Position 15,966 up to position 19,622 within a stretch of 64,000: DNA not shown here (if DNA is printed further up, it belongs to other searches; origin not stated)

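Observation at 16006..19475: PHO-box-preceded, sortase-anchored tandem double alkaline phosphatase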

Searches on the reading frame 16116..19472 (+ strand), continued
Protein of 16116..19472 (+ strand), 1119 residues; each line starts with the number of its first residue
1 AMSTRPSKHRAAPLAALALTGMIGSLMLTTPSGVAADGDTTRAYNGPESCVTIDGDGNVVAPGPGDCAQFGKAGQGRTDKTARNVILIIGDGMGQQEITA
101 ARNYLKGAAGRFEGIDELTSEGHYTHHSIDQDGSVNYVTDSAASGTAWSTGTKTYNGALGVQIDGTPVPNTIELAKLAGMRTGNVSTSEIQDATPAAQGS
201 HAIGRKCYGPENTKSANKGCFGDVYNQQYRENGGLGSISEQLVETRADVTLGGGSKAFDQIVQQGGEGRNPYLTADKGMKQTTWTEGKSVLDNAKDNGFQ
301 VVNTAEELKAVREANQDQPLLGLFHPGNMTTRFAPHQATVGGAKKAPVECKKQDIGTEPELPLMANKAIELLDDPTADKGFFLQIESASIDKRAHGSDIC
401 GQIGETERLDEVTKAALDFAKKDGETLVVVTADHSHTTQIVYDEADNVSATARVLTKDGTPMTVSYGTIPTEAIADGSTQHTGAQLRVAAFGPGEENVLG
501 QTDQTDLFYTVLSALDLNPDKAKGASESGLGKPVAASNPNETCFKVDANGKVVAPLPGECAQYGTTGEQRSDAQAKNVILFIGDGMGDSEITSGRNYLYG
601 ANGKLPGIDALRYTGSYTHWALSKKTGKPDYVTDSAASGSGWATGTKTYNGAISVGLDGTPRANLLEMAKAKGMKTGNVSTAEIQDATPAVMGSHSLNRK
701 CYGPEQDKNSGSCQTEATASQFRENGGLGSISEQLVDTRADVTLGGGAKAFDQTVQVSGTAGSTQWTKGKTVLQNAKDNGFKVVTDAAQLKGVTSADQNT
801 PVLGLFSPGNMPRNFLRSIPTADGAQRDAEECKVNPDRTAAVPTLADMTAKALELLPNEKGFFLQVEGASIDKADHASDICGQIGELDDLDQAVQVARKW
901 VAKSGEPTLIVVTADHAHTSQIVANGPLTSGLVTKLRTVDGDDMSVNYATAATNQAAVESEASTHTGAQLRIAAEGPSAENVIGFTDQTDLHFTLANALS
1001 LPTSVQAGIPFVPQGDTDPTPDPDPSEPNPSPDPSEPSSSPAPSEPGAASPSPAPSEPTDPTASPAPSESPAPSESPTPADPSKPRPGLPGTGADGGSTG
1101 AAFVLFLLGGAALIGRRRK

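Call 23: find_encoding_contigs(protein=P0004, flank=5000, max_places=1)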
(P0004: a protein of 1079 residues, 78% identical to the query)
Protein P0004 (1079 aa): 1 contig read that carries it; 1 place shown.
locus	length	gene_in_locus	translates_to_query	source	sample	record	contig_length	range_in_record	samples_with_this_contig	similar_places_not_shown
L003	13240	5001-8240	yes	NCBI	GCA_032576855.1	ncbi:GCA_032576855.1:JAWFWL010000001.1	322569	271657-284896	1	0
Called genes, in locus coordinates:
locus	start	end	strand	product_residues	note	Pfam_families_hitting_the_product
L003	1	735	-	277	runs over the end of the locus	PF13191:AAA_16 (faint), PF00005:ABC_tran, PF13401:AAA_22 (faint)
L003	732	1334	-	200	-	PF00440:TetR_N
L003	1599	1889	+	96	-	PF00381:PTS-HPr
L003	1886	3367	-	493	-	PF00206:Lyase_1, PF10415:FumaraseC_C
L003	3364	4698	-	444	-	PF04389:Peptidase_M28 (weak), PF01546:Peptidase_M20, PF07687:M20_dimer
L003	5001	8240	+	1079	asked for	PF00245:Alk_phosphatase, PF01676:Metalloenzyme (faint), PF00245:Alk_phosphatase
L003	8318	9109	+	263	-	PF09323:DUF1980 (weak), PF21537:DUF1980_C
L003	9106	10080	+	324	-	PF03773:ArsP_1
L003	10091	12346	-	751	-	PF18072:FGAR-AT_linker, PF00586:AIRS, PF02769:AIRS_C, PF00586:AIRS, PF02769:AIRS_C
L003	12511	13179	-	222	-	PF07685:GATase_3, PF13507:GATase_5, PF00117:GATase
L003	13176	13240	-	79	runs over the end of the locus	PF02700:PurS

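Call 24: find_encoding_contigs(protein=P0008, flank=5000, max_places=1)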
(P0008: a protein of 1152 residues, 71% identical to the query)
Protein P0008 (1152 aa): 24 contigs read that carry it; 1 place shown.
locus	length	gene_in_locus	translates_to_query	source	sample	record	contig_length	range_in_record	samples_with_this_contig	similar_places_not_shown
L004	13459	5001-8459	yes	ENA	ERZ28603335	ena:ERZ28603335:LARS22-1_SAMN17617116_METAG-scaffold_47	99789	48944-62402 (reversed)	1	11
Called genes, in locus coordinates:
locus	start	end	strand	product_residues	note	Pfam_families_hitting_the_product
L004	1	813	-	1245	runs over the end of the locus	PF00501:AMP-binding, PF00550:PP-binding, PF00132:Hexapep (weak)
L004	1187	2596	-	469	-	PF00270:DEAD, PF04851:ResIII (weak), PF00271:Helicase_C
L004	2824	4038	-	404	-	PF07690:MFS_1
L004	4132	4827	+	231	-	PF00440:TetR_N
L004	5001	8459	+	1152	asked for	PF00245:Alk_phosphatase, PF01676:Metalloenzyme (weak), PF00245:Alk_phosphatase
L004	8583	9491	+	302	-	PF01370:Epimerase, PF08338:DUF1731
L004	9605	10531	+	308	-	PF02463:SMC_N (faint), PF00005:ABC_tran, PF13304:AAA_21 (weak)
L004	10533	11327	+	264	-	PF01061:ABC2_membrane, PF12698:ABC2_membrane_3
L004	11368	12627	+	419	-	PF07730:HisKA_3, PF13581:HATPase_c_2 (weak), PF02518:HATPase_c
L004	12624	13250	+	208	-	PF00072:Response_reg, PF00196:GerE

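Call 25: find_encoding_contigs(protein=P0002, flank=5000, max_places=1)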
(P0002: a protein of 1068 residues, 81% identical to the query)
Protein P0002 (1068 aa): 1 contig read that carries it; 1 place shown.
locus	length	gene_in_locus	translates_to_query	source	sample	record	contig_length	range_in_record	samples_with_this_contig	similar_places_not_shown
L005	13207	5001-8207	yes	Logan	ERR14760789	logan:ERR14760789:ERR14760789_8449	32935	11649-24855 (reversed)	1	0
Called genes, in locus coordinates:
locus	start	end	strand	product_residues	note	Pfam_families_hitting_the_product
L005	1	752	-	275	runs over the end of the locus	PF00005:ABC_tran, PF13191:AAA_16 (weak)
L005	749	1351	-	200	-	PF00440:TetR_N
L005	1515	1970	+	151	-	PF00381:PTS-HPr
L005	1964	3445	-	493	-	PF00206:Lyase_1, PF10415:FumaraseC_C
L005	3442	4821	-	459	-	PF01546:Peptidase_M20, PF07687:M20_dimer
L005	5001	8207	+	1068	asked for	PF00245:Alk_phosphatase, PF01676:Metalloenzyme (faint), PF00245:Alk_phosphatase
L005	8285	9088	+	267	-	PF09323:DUF1980, PF21537:DUF1980_C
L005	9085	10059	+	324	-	PF03773:ArsP_1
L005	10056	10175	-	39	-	-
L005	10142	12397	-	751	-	PF18072:FGAR-AT_linker, PF00586:AIRS, PF02769:AIRS_C, PF00586:AIRS, PF02769:AIRS_C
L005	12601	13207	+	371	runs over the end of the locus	PF06224:AlkZ-like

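Call 26: find_encoding_contigs(protein=P0006, flank=5000, max_places=1)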
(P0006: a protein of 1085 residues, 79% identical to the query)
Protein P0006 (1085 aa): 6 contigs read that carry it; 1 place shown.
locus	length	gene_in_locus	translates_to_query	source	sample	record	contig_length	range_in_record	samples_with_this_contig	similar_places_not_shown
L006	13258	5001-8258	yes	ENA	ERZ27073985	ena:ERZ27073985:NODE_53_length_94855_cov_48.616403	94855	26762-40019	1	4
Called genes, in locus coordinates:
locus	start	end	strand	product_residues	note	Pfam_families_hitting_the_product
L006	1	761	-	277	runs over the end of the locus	PF00005:ABC_tran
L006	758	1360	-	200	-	PF00440:TetR_N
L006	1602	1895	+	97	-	PF00381:PTS-HPr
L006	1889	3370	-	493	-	PF00206:Lyase_1, PF10415:FumaraseC_C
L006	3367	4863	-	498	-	PF04389:Peptidase_M28 (weak), PF01546:Peptidase_M20, PF07687:M20_dimer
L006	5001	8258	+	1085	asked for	PF00245:Alk_phosphatase, PF01676:Metalloenzyme (faint), PF00245:Alk_phosphatase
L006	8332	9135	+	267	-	PF09323:DUF1980, PF21537:DUF1980_C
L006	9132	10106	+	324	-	PF03773:ArsP_1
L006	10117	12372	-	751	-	PF18072:FGAR-AT_linker, PF00586:AIRS, PF02769:AIRS_C, PF00586:AIRS, PF02769:AIRS_C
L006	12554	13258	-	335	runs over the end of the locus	-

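Call 35: find_related_loci(query=A1, collection=genome_contigs, flank=4000)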
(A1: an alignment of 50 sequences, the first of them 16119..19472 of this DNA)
Query A1 (1118 aa) in genome_contigs; peptide patterns used: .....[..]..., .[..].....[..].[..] (x = any residue, [..] = any of these).
401 stretches matched a pattern; 389 encode a relative of the query (tblastn E <= 1e-3); the best 80 are kept; 80 distinct loci.
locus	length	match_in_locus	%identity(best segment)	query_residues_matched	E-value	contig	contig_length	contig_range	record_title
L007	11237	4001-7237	78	1-1118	0e+0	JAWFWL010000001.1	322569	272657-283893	MAG: Propionibacteriaceae bacterium isolate S2_016_000G1_dasS2_016_000G1_concoct_1 S2_016_000G1_scaffold_10, whole genom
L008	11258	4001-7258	78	1-1118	0e+0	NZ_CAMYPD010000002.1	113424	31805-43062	MAG: uncultured Tessaracoccus sp. isolate SRR17635580_bin.13_metaWRAP_v1.3_MAG ERZ14212544.31, whole genome shotgun sequ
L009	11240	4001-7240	77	1-1118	0e+0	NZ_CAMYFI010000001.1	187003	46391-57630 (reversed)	MAG: uncultured Tessaracoccus sp. isolate SRR17635715_bin.8_metaWRAP_v1.3_MAG ERZ14212432.3, whole genome shotgun sequen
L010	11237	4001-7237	79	1-1118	0e+0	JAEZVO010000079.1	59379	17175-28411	MAG: Actinomycetes bacterium isolate OH_PFB_125 k127_731204, whole genome shotgun sequence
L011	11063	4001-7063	67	4-1045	0e+0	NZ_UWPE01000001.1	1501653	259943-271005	Neoactinobaculum massilliense strain Marseille-P6182, whole genome shotgun sequence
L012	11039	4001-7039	62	18-1083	0e+0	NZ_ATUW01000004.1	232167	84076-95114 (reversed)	Winkia neuii subsp. neuii DSM 8576 G437DRAFT_scaffold00004.4_C, whole genome shotgun sequence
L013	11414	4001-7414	71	1-1118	0e+0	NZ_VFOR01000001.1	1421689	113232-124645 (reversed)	Propioniferax innocua strain DSM 8251 Ga0197512_11, whole genome shotgun sequence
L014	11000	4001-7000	64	39-1061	0e+0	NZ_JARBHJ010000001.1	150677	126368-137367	Actinotignum schaalii strain AS1054 NODE_1_length_150677_cov_24.338018_pilon, whole genome shotgun sequence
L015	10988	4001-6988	64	39-1061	0e+0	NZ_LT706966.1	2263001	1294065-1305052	Actinotignum timonense strain Marseille-P2803T, whole genome shotgun sequence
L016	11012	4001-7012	63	39-1061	0e+0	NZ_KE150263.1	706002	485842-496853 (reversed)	Actinotignum schaalii FB123-CNA-2 acsNY-supercont1.2, whole genome shotgun sequence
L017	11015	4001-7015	62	39-1080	0e+0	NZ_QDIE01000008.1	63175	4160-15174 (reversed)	Actinotignum sanguinis strain DSM 26039 Scaffold8_1, whole genome shotgun sequence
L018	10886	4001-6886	62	43-1000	0e+0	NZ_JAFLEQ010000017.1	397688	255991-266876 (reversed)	Corynebacterium mendelii strain CCM 8862 GCM70011437_17, whole genome shotgun sequence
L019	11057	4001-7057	60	39-1080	0e+0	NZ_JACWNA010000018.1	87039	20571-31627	Actinomyces haliotis strain JCM 18848 Scaffold14_1, whole genome shotgun sequence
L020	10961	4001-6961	61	43-1025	0e+0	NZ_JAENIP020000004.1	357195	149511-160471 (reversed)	Corynebacterium antarcticum strain CCM 8835 4, whole genome shotgun sequence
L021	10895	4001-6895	61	43-1002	0e+0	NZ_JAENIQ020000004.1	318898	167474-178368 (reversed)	Corynebacterium pygosceleis strain CCM 8836 4, whole genome shotgun sequence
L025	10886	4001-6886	62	43-1000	0e+0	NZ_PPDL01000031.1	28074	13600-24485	Corynebacterium sp. 13CS0277 NODE_31_length_28074_cov_305.23, whole genome shotgun sequence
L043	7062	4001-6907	54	42-1000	0e+0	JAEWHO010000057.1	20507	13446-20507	MAG: Actinomycetes bacterium isolate OH_PBlB_7 k127_1225736, whole genome shotgun sequence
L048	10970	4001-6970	61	6-1000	0e+0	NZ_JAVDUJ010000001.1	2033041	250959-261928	Arcanobacterium hippocoleae strain DSM 15539 Ga0480137_01, whole genome shotgun sequence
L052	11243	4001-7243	60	44-1118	0e+0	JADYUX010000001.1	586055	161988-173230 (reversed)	Arcanobacterium haemolyticum strain ET43 SeleK10_NODE_1_length_586055_cov_92.4818, whole genome shotgun sequence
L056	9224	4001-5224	59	81-1000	3e-136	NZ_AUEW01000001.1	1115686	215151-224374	Cellulomonas sp. URHD0024 I847DRAFT_scaffold00001.1_C, whole genome shotgun sequence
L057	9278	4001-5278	57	81-1000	1e-135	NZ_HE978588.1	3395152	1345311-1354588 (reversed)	Cellulomonas massiliensis JC225, whole genome shotgun sequence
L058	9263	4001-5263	57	81-1003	1e-133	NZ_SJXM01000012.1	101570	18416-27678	Aeromicrobium sp. IC_218 NODE_12_length_101570_cov_35.398283, whole genome shotgun sequence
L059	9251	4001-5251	57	81-1000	9e-134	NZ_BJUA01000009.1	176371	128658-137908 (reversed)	Cellulomonas persica strain NBRC 101101 sequence09, whole genome shotgun sequence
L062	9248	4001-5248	57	77-1000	1e-132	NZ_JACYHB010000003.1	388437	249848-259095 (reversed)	Cellulosimicrobium arenosum strain KCTC 49039 Scaffold3, whole genome shotgun sequence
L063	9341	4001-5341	56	65-1003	2e-132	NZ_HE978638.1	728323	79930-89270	Aeromicrobium massiliense JC14, whole genome shotgun sequence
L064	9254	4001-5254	55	81-1000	2e-132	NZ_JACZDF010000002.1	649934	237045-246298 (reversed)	Flavimobilis rhizosphaerae strain GY 10621 Scaffold2_1, whole genome shotgun sequence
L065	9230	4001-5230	57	81-1000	2e-132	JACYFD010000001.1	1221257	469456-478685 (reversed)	Cellulosimicrobium terreum strain KCTC 19206 Scaffold1, whole genome shotgun sequence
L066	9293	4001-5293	56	81-1000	2e-132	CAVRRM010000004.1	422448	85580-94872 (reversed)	MAG: uncultured Actinomycetota bacterium isolate MFD03066.bin.2.139 genome assembly, contig: contig_17713, whole genome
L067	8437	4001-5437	51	1-1000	4e-132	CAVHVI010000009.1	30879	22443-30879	Bacteroidaceae bacterium isolate G02628-L1_cleanbin_000010 genome assembly, contig: Spades_G02628-L1_contig_228, whole g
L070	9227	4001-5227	57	81-1000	1e-131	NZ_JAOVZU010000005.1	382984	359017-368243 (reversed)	Actinotalea sp. M2MS4P-6 Scaffold5, whole genome shotgun sequence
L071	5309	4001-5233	57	81-1000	2e-131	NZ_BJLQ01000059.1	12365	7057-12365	Cellulomonas gelida strain NBRC 3748 sequence59, whole genome shotgun sequence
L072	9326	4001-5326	57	59-1000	1e-131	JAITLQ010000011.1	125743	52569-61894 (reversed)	MAG: Arthrobacter sp. isolate Pcu381_bin21 k119_278603, whole genome shotgun sequence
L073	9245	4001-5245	55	81-1000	4e-131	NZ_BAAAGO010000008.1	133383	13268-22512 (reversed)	Micropruina glycogenica strain JCM 10248 sequence08, whole genome shotgun sequence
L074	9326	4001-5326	57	59-1000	2e-130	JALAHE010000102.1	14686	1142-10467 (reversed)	MAG: Galactobacter sp. isolate feces_ps_bin.9 k141_14232, whole genome shotgun sequence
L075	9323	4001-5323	57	74-1000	2e-130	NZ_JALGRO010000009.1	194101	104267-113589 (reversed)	Curtobacterium sp. VKM Ac-2922 n9, whole genome shotgun sequence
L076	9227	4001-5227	56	81-1000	1e-130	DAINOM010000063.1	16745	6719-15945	MAG TPA_asm: Propionicimonas sp. isolate CTOTU7639 NODE_5581_length_16745_cov_11.193469, whole genome shotgun sequence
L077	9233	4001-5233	57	81-1000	6e-130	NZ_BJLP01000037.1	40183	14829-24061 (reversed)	Cellulomonas uda strain NBRC 3747 sequence037, whole genome shotgun sequence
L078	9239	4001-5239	57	81-1000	1e-129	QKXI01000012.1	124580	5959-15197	Leifsonia sp. ku-ls scaffold_11, whole genome shotgun sequence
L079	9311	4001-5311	56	78-1000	1e-129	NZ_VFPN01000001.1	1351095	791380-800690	Klugiella xanthotipulae strain DSM 18031 Ga0197545_11, whole genome shotgun sequence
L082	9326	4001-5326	57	59-1000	2e-129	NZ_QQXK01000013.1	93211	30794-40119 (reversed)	Galactobacter valiniphilus strain JZ R-35 NODE_13_length_93211_cov_151.608, whole genome shotgun sequence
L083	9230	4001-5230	55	81-1000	2e-129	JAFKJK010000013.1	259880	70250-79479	MAG: Propionibacteriaceae bacterium isolate SCN18_26_2_15_R1_B_70_19 SCN18_26_2_15_R1_B_scaffold_184, whole genome shotg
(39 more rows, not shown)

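Call 54: predict_structure(alignment_id=A1)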
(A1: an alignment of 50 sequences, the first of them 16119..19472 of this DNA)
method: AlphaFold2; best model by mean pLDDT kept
length: 1118 residues; sequences in the alignment: 50
mean_pLDDT: 86.8   pTM: 0.85
mean pLDDT of the five models: 86.8, 86.8, 86.1, 85.6, 85.4
residues with pLDDT >= 90: 874; 70-90: 97; 50-70: 12; < 50: 135
segments of 3 or more residues with pLDDT < 50: 1-36, 1025-1118
pLDDT, mean of each block of 10 residues (from residue 1): 31 31 36 58 94 94 96 94 97 93 94 95 95 96 97 97 97 98 97 95 94 78 91 96 98 97 96 95 98 98 98 97 97 94 96 97 98 95 93 94 97 98 97 93 90 95 88 79 95 95 96 96 79 87 75 88 93 98 93 97 96 93 91 96 96 95 97 98 96 97 96 95 96 98 98 98 97 98 98 96 97 94 95 94 98 98 94 93 97 98 98 94 92 96 91 75 90 97 94 97 94 65 44 33 34 34 36 35 31 28 32 34
secondary structure, 60 per line:
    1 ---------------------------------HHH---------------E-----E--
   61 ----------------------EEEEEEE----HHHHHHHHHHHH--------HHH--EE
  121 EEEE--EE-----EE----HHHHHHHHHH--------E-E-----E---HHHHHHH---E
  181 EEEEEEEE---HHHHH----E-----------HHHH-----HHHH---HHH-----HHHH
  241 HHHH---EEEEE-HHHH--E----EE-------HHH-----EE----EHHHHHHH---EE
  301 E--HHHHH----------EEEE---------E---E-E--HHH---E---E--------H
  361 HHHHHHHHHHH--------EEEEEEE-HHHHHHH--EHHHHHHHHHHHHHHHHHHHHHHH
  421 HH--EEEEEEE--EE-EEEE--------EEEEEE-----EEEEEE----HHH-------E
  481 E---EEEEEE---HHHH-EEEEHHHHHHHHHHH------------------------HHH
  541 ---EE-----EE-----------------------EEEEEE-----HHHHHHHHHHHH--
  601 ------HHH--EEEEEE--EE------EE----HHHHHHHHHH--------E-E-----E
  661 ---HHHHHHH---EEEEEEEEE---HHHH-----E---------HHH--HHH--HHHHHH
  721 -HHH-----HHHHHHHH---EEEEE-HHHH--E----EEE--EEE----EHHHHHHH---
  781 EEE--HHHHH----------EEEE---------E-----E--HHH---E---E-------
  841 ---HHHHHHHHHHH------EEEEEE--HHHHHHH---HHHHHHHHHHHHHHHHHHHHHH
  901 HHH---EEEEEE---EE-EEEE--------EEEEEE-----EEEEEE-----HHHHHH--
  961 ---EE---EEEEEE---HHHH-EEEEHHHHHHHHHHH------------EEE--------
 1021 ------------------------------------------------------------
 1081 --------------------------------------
elements in order (helices of 4 or more, strands of 3 or more residues): E83-89 H94-105 E119-124 H140-149 H170-176 E180-188 H192-196 H213-216 H222-225 H237-244 E248-252 H254-257 H289-295 E299-301 H304-308 E319-322 H360-371 E380-386 H388-394 H398-422 E425-431 E437-440 E449-454 E460-465 E485-490 H494-497 E499-502 H503-513 E576-581 H587-598 E612-617 H634-643 H664-670 E674-682 H686-689 H715-720 H730-737 E741-745 H747-750 E758-760 E763-765 H771-777 E781-783 H786-790 E801-804 H844-854 E861-866 H869-875 H879-903 E907-912 E919-922 E931-936 E942-947 H953-958 E969-974 H978-981 E983-986 H987-997 E1010-1012

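Call 65: find_encoding_contigs(protein=P0061, flank=4000, max_places=2)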
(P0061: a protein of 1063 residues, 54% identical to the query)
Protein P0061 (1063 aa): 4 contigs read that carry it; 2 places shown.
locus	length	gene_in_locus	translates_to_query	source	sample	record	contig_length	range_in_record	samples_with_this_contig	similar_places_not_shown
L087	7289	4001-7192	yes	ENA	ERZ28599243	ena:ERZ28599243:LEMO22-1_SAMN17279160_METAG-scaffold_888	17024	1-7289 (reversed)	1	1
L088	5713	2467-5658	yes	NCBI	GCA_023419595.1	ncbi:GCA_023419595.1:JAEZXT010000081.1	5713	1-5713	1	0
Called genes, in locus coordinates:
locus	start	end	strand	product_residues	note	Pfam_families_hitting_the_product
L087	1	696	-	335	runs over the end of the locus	PF13302:Acetyltransf_3, PF00583:Acetyltransf_1, PF01503:PRA-PH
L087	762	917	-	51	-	-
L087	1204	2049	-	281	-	PF01047:MarR, PF12802:MarR_2, PF07690:MFS_1 (weak)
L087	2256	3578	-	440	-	PF04389:Peptidase_M28, PF01546:Peptidase_M20, PF07687:M20_dimer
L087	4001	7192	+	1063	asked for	PF00245:Alk_phosphatase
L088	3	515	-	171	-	?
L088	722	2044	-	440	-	PF04389:Peptidase_M28, PF01546:Peptidase_M20, PF07687:M20_dimer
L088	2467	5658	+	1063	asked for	PF00245:Alk_phosphatase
